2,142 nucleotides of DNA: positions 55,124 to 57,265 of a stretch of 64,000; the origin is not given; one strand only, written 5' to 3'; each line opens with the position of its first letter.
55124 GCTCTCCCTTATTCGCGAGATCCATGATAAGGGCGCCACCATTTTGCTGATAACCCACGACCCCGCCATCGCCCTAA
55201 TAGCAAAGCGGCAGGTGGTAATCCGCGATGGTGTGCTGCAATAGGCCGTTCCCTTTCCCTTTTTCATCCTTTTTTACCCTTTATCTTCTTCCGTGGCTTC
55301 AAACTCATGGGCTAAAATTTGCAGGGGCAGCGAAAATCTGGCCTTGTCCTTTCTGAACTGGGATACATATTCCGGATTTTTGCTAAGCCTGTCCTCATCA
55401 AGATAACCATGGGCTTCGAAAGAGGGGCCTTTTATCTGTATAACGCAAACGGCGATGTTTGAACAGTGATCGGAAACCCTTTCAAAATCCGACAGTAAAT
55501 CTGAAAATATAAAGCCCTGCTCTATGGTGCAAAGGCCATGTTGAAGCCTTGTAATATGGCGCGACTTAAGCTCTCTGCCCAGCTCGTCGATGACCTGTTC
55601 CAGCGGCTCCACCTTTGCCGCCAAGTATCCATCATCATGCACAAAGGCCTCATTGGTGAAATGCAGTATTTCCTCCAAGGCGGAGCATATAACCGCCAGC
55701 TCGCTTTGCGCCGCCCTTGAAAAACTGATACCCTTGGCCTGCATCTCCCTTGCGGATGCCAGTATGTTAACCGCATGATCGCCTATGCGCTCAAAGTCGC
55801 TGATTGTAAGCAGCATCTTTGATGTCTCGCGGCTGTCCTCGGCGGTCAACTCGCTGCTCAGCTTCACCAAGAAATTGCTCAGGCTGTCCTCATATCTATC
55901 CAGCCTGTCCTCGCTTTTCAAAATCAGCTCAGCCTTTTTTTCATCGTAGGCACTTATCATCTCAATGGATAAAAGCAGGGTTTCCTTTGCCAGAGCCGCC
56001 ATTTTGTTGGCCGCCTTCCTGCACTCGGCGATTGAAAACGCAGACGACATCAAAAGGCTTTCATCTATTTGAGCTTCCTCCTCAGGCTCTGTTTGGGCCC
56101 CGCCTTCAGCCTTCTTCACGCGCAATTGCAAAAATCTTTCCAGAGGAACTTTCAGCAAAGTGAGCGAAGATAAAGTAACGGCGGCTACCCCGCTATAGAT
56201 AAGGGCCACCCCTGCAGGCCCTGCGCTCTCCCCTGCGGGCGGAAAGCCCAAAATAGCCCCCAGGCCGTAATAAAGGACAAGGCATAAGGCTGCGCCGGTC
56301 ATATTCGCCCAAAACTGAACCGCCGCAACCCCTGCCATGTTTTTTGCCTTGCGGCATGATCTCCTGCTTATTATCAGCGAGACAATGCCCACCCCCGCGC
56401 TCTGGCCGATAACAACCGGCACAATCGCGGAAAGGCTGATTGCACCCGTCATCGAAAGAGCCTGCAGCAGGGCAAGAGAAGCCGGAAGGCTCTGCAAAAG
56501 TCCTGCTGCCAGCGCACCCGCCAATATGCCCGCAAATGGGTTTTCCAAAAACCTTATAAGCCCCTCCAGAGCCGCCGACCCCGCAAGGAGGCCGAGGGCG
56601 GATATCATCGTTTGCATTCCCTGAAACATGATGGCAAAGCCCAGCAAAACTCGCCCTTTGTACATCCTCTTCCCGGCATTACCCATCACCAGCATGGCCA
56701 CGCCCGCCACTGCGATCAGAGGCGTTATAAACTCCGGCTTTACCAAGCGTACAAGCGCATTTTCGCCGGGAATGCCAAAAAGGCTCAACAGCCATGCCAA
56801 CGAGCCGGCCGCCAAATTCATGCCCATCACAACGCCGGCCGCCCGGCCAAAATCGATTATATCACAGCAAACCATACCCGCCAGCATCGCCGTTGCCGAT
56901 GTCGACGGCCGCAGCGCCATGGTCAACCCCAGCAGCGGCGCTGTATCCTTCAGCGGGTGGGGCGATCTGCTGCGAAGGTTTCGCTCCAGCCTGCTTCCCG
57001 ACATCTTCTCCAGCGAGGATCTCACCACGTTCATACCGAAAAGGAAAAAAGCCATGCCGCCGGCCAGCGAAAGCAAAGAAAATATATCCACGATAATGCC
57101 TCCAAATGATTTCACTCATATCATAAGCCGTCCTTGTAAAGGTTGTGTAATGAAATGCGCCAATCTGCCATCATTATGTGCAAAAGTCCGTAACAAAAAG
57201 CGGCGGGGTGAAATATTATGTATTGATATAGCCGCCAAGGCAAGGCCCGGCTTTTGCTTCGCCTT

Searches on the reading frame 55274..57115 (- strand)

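Call 16: search_protein_families(library=pfam, proteins=[window:55274-57115:-], max_evalue=0.001)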
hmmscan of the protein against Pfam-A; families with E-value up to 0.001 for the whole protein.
window:55274-57115:- (613 aa): 2 families
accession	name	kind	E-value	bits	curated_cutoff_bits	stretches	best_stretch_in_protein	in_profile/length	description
PF02690.20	Na_Pi_cotrans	-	3.4e-28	98.8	29.1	2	23-170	1-135/137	Na+/Pi-cotransporter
PF01895.24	PhoU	-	5.3e-28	97.7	23.5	2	370-452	2-86/89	PhoU domain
